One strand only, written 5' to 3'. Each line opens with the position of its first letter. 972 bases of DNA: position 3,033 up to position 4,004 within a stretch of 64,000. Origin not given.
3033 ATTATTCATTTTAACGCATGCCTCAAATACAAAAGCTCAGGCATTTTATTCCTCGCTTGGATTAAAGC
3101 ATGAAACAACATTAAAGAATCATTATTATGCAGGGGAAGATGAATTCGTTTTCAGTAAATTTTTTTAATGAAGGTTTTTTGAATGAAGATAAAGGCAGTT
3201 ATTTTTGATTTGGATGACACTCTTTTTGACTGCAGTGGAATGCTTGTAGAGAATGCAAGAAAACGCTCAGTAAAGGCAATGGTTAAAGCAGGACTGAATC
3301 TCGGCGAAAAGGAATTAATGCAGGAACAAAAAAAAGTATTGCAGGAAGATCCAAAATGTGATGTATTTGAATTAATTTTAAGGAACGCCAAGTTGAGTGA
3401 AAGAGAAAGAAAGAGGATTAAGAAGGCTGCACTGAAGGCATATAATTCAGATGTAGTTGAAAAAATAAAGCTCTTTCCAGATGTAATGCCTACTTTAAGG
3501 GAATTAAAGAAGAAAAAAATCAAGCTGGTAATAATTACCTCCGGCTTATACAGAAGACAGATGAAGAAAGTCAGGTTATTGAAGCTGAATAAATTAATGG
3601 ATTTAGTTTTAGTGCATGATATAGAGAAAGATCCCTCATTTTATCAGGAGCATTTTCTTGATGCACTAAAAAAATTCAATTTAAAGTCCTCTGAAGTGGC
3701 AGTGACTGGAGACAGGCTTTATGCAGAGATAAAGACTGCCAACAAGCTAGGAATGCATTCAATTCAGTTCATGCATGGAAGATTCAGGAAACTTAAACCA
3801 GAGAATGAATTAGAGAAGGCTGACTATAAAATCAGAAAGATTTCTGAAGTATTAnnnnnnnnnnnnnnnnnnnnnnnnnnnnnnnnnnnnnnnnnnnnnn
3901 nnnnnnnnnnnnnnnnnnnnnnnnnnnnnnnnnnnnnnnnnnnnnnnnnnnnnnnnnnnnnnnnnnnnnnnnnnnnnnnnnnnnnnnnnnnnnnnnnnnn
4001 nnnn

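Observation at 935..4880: glmS - GNAT - HAD::YvcK(CofD-like) cluster, pairing an archaeal GlmS with a fused GlmR-like partner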

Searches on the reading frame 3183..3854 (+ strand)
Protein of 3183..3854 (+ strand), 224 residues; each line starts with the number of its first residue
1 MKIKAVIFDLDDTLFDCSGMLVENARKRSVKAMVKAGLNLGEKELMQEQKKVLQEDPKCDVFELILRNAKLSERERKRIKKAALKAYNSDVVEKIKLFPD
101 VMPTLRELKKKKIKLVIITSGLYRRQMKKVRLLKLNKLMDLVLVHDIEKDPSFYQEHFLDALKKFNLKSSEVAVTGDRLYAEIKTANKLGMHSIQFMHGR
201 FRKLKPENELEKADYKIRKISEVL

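Call 22: find_related_loci(query=A2, collection=metagenome_contigs, flank=8000)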
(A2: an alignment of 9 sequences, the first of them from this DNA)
Query A2 (224 aa) in metagenome_contigs; peptide patterns used: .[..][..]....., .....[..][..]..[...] (x = any residue, [..] = any of these).
600 stretches matched a pattern (row limit reached: there are more); 224 encode a relative of the query (tblastn E <= 1e-3); the best 80 are kept; 80 distinct loci.
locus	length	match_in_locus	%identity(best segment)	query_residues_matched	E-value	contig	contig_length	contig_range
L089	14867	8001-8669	49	2-224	4e-68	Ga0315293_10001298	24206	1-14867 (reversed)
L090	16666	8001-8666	51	2-223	2e-66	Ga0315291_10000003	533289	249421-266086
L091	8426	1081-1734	52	3-223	2e-66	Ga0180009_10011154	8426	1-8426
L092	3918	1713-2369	50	2-223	3e-63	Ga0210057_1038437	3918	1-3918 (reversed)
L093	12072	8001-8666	46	2-224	8e-57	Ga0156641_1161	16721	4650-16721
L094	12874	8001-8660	45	2-221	1e-55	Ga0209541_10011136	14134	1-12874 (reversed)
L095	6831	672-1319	42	1-220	6e-54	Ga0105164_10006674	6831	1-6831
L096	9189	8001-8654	42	2-223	2e-52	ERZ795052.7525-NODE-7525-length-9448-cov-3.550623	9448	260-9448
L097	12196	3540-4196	42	1-223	3e-51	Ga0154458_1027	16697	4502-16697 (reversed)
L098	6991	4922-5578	42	1-223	3e-51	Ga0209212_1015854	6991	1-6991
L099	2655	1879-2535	44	2-223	2e-51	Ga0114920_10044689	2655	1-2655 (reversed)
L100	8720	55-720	43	2-224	1e-50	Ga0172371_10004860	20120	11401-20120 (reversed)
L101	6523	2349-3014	43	2-224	1e-50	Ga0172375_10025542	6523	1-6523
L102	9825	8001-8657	43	1-223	7e-50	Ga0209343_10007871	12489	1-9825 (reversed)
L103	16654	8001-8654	39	2-223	1e-48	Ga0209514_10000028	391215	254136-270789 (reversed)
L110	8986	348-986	41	3-219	4e-45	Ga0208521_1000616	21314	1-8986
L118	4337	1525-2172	35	3-224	6e-33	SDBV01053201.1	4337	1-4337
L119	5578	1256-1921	32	2-223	5e-33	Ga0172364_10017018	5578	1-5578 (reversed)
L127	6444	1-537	35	37-219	2e-28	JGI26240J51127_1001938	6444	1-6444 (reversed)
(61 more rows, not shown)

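Call 73: search_protein_representatives(alignment_id=A2)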
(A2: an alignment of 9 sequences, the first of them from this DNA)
Query: 9 sequences, 225 profile positions. Proteins with E-value up to 0.001 (for the whole library): 17731; up to 1e-10: 2967; up to 1e-30: 165. The best 150 are listed.
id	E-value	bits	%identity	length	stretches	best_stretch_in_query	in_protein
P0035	3.6e-99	347.3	-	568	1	1-224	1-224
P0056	1.8e-95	335.2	-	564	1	1-224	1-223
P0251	2.7e-87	308.5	-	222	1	1-221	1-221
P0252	1.4e-82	293.0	-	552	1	2-224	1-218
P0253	1.0e-78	280.4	-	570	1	4-224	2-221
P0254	6.0e-74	264.8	-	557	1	3-225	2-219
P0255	7.8e-73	261.2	-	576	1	3-224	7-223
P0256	1.9e-71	256.6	-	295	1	4-224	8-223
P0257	1.2e-69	250.7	-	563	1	2-224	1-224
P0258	1.4e-69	250.6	-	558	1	3-225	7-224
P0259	1.4e-64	234.2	-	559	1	1-224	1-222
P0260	5.8e-64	232.2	-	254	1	7-225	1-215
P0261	1.9e-63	230.5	-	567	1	4-224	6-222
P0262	1.5e-61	224.3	-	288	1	1-204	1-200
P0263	3.0e-60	220.1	-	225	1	1-225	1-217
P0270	1.4e-54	201.5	-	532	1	49-225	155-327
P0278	2.6e-52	194.1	-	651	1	3-224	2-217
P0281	3.2e-50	187.2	-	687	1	1-225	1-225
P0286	6.4e-48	179.7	-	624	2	32-225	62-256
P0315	6.7e-42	160.0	-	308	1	2-220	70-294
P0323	4.6e-41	157.3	-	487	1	3-224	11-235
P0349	1.5e-37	145.8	-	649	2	26-225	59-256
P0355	2.7e-36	141.7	-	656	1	1-224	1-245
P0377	3.8e-34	134.7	-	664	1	3-224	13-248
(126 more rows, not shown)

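Call 74: search_protein_families(library=pfam, proteins=[P0281, P0278, P0355, P0377, P0286, P0349, P0270, P0323, P0315, P0251], max_evalue=0.00001)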
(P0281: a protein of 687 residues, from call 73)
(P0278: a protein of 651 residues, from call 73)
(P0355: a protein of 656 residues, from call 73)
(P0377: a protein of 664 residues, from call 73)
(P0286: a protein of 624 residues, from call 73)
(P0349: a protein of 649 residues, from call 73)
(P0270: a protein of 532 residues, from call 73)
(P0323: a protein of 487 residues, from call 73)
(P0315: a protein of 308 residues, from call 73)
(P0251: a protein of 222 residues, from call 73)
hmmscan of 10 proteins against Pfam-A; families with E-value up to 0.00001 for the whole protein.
P0281 (687 aa): 7 families
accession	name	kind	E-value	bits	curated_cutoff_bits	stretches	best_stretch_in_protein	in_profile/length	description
PF02878.22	PGM_PMM_I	-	3.3e-37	127.7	22.5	1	238-366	2-134/138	Phosphoglucomutase/phosphomannomutase, alpha/beta/alpha domain I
PF02880.22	PGM_PMM_III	-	9.9e-23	80.9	20.7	1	488-596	2-113/115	Phosphoglucomutase/phosphomannomutase, alpha/beta/alpha domain III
PF02879.22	PGM_PMM_II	-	1.3e-22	80.7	29.3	1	386-482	2-103/103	Phosphoglucomutase/phosphomannomutase, alpha/beta/alpha domain II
PF00702.32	Hydrolase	-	4e-19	70.2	26.4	1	4-182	1-183/191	haloacid dehalogenase-like hydrolase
PF13419.12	HAD_2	-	7.9e-19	68.9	23.8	1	7-195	1-176/178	Haloacid dehalogenase-like hydrolase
PF00408.26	PGM_PMM_IV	-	2.1e-09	37.7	23.1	1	608-671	7-61/68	Phosphoglucomutase/phosphomannomutase, C-terminal domain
PF13242.12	Hydrolase_like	-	7.5e-06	26.2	22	0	159-223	10-74/75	HAD-hyrolase-like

P0278 (651 aa): 7 families
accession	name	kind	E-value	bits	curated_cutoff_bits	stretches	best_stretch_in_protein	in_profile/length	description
PF07228.17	SpoIIE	-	7.2e-46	157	25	1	457-648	1-191/192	Stage II sporulation protein E (SpoIIE)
PF13185.12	GAF_2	-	3.6e-20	73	28.6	1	257-395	3-136/136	GAF domain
PF00702.32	Hydrolase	-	1.6e-18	68.2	26.4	1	4-184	2-191/191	haloacid dehalogenase-like hydrolase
PF01590.32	GAF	-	7.3e-18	65.8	22.4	1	257-394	1-133/133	GAF domain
PF13492.12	GAF_3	-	6.1e-16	59.5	27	1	257-396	1-129/129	GAF domain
PF13419.12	HAD_2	-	1.9e-15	57.9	23.8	1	6-188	1-176/178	Haloacid dehalogenase-like hydrolase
PF13242.12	Hydrolase_like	-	4.7e-08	33.3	22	0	153-217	11-75/75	HAD-hyrolase-like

P0355 (656 aa): 4 families
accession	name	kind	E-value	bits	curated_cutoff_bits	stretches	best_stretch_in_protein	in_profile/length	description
PF01933.23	CofD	-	7.3e-73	245.7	30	1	264-597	2-277/290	2-phospho-L-lactate transferase CofD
PF00702.32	Hydrolase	-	1.7e-20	74.7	26.4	1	4-204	1-183/191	haloacid dehalogenase-like hydrolase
PF13419.12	HAD_2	-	8.8e-18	65.5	23.8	1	7-218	1-177/178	Haloacid dehalogenase-like hydrolase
PF13242.12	Hydrolase_like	-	4.5e-08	33.3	22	1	178-239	7-69/75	HAD-hyrolase-like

P0377 (664 aa): 3 families
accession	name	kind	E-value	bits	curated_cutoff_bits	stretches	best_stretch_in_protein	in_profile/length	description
PF01933.23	CofD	-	1.6e-71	241.3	30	1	265-556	1-252/290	2-phospho-L-lactate transferase CofD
PF00702.32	Hydrolase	-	1.6e-14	55.2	26.4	1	16-205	3-182/191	haloacid dehalogenase-like hydrolase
PF13419.12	HAD_2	-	8.4e-13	49.3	23.8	1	17-163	1-133/178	Haloacid dehalogenase-like hydrolase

P0286 (624 aa): 4 families
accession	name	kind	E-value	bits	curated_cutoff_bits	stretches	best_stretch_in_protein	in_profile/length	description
PF01933.23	CofD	-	7.9e-84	281.7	30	1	273-578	1-289/290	2-phospho-L-lactate transferase CofD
PF00702.32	Hydrolase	-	2.2e-15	58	26.4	1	4-222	1-191/191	haloacid dehalogenase-like hydrolase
PF13419.12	HAD_2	-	3.7e-10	40.7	23.8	1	7-225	1-175/178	Haloacid dehalogenase-like hydrolase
PF13242.12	Hydrolase_like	-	9.4e-08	32.3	22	1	190-254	10-74/75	HAD-hyrolase-like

P0349 (649 aa): 3 families
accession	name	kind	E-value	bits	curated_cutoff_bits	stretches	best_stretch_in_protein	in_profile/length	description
PF01933.23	CofD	-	1.3e-68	231.8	30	1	274-584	2-276/290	2-phospho-L-lactate transferase CofD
PF00702.32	Hydrolase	-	7.2e-14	53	26.4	1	5-216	1-185/191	haloacid dehalogenase-like hydrolase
PF13419.12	HAD_2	-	1e-12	49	23.8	1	8-223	1-173/178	Haloacid dehalogenase-like hydrolase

P0270 (532 aa): 4 families
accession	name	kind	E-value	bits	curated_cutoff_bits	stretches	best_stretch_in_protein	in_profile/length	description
PF01933.23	CofD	-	8.7e-60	202.8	30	1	344-518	1-175/290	2-phospho-L-lactate transferase CofD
PF00072.30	Response_reg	-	9.8e-20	71.2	30.2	1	8-119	2-108/111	Response regulator receiver domain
PF13419.12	HAD_2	-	1.5e-14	54.9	23.8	1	170-295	49-174/178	Haloacid dehalogenase-like hydrolase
PF00702.32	Hydrolase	-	1.6e-10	42.2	26.4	1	181-282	80-181/191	haloacid dehalogenase-like hydrolase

P0323 (487 aa): 5 families
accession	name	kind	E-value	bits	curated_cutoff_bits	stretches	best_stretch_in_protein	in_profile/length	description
PF00483.29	NTP_transferase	-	9.5e-33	114.2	21.2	1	251-475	4-244/245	Nucleotidyl transferase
PF13419.12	HAD_2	-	1.5e-15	58.2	23.8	1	15-205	1-175/178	Haloacid dehalogenase-like hydrolase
PF00702.32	Hydrolase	-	2.3e-13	51.4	26.4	1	13-202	2-191/191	haloacid dehalogenase-like hydrolase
PF12804.13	NTP_transf_3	-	5.9e-08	33.5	27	1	250-362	2-107/160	MobA-like NTP transferase domain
PF13242.12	Hydrolase_like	-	5e-06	26.8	22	0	167-227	7-67/75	HAD-hyrolase-like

P0315 (308 aa): 2 families
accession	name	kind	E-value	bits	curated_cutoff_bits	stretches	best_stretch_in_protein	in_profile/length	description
PF13419.12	HAD_2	-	3.2e-17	63.7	23.8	1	75-267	1-177/178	Haloacid dehalogenase-like hydrolase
PF00702.32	Hydrolase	-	1.6e-15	58.4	26.4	1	72-260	1-189/191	haloacid dehalogenase-like hydrolase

P0251 (222 aa): 3 families
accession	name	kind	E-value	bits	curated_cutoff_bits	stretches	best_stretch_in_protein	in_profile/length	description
PF13419.12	HAD_2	-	6.4e-17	62.7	23.8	1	7-196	1-177/178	Haloacid dehalogenase-like hydrolase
PF00702.32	Hydrolase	-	4e-16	60.4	26.4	1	4-188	1-188/191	haloacid dehalogenase-like hydrolase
PF13242.12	Hydrolase_like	-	1.9e-09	37.7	22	1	159-220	10-71/75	HAD-hyrolase-like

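Call 75: search_protein_families(library=ncbifam, proteins=[P0323, P0281], max_evalue=1e-10)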
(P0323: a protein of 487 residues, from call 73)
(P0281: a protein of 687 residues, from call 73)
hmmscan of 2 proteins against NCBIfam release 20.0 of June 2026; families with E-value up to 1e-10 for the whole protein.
P0323 (487 aa): 26 families (the best 25 are shown)
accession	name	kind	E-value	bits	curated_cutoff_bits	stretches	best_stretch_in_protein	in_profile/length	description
TIGR03992.1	Arch_glmU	subfamily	4e-55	187.3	292.1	1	249-471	3-225/393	bifunctional sugar-1-phosphate nucleotidylyltransferase/acetyltransferase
NF041173.1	Sug_nt_acttase_Thmprot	equivalog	4.7e-42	144.4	600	1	248-473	2-227/405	bifunctional sugar-1-phosphate nucleotidylyltransferase/acetyltransferase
TIGR01208.1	rmlA_long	equivalog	8.1e-42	143.4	320.25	1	249-473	2-234/353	glucose-1-phosphate thymidylyltransferase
NF041313.1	UDPGP_AglF_Halo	equivalog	1.5e-37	129.3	400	1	250-471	4-232/234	UTP--glucose-1-phosphate uridylyltransferase AglF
TIGR02253.1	CTE7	subfamily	7.4e-29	101.1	169.75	1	12-235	2-220/221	TIGR02253 family HAD-type hydrolase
TIGR01207.1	rmlA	equivalog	1.6e-25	89.8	360.65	1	250-474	3-237/286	glucose-1-phosphate thymidylyltransferase RfbA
TIGR01099.1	galU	equivalog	1.3e-22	80.7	326.8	1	318-465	96-257/261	UTP--glucose-1-phosphate uridylyltransferase GalU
TIGR01173.1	glmU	equivalog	2.8e-22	79.2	366.85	1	248-456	2-217/452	bifunctional UDP-N-acetylglucosamine diphosphorylase/glucosamine-1-phosphate N-acetyltransferase GlmU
NF049965.1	GlMnHpPGnyltfHddC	equivalog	1.9e-21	76.7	300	1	249-466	3-214/221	D-glycero-D-manno-heptose 1-phosphate guanosyltransferase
NF010940.0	PRK14360.1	equivalog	9.1e-21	73.9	602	1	249-452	4-216/452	bifunctional UDP-N-acetylglucosamine diphosphorylase/glucosamine-1-phosphate N-acetyltransferase GlmU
NF010933.0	PRK14353.1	equivalog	1.6e-19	69.9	505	1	249-440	8-207/453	bifunctional UDP-N-acetylglucosamine diphosphorylase/glucosamine-1-phosphate N-acetyltransferase GlmU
NF010934.1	PRK14354.1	equivalog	5.2e-19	68.1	450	1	250-456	3-217/447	bifunctional UDP-N-acetylglucosamine diphosphorylase/glucosamine-1-phosphate N-acetyltransferase GlmU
NF010937.0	PRK14357.1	equivalog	7.2e-19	68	658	1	248-455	2-212/448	bifunctional UDP-N-acetylglucosamine diphosphorylase/glucosamine-1-phosphate N-acetyltransferase GlmU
NF052502.1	man1P_GTase_Rv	exception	3.7e-18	65.5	440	1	250-466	4-223/352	mannose-1-phosphate guanylyltransferase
NF012024.0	PRK15480.1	equivalog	1.8e-17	63.4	588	1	247-473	4-240/292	glucose-1-phosphate thymidylyltransferase RfbA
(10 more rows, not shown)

P0281 (687 aa): 12 families
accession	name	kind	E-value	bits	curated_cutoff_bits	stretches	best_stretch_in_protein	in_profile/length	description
TIGR03990.1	Arch_GlmM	equivalog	2.7e-118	395.7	439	1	238-675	2-440/444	phosphoglucosamine mutase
NF046027.1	PhglucPhmanMutPgmG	equivalog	5.8e-95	318.6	600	1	237-678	7-449/460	phosphoglucomutase/phosphomannomutase PgmG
NF007088.0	PRK09542.1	equivalog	1.1e-93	314.7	618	1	235-679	7-453/456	phosphomannomutase/phosphoglucomutase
NF011943.0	PRK15414.1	subfamily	4.4e-70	236.9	801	1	239-667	6-441/456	phosphomannomutase CpsG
TIGR01455.1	glmM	equivalog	6.1e-65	219.6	447.55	1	245-671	6-432/442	phosphoglucosamine mutase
TIGR02253.1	CTE7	subfamily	2.1e-36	125.8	169.75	1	3-224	1-220/221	TIGR02253 family HAD-type hydrolase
NF053830.1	RUBPPhHalo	equivalog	1.6e-17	63.9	330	1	4-225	2-231/234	ribulose-1,5-bisphosphate 5-phosphatase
NF005737.0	PRK07564.1-1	equivalog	2.8e-16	59.2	378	1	370-600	175-409/543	alpha-D-glucose phosphate-specific phosphoglucomutase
NF009804.0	PRK13288.1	equivalog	4.2e-15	55.8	218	1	3-227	2-209/215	pyrophosphatase PpaX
TIGR02254.1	YjjG_YfnB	equivalog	2.7e-14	53.2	159.9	1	5-224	2-219/223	YjjG family noncanonical pyrimidine nucleotidase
TIGR01993.1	Pyr-5-nucltdase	equivalog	8.3e-12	45.3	142.9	0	98-196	83-182/183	pyrimidine 5'-nucleotidase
NF006976.0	PRK09449.1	equivalog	5.2e-11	42.5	183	0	93-229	89-223/225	pyrimidine 5'-nucleotidase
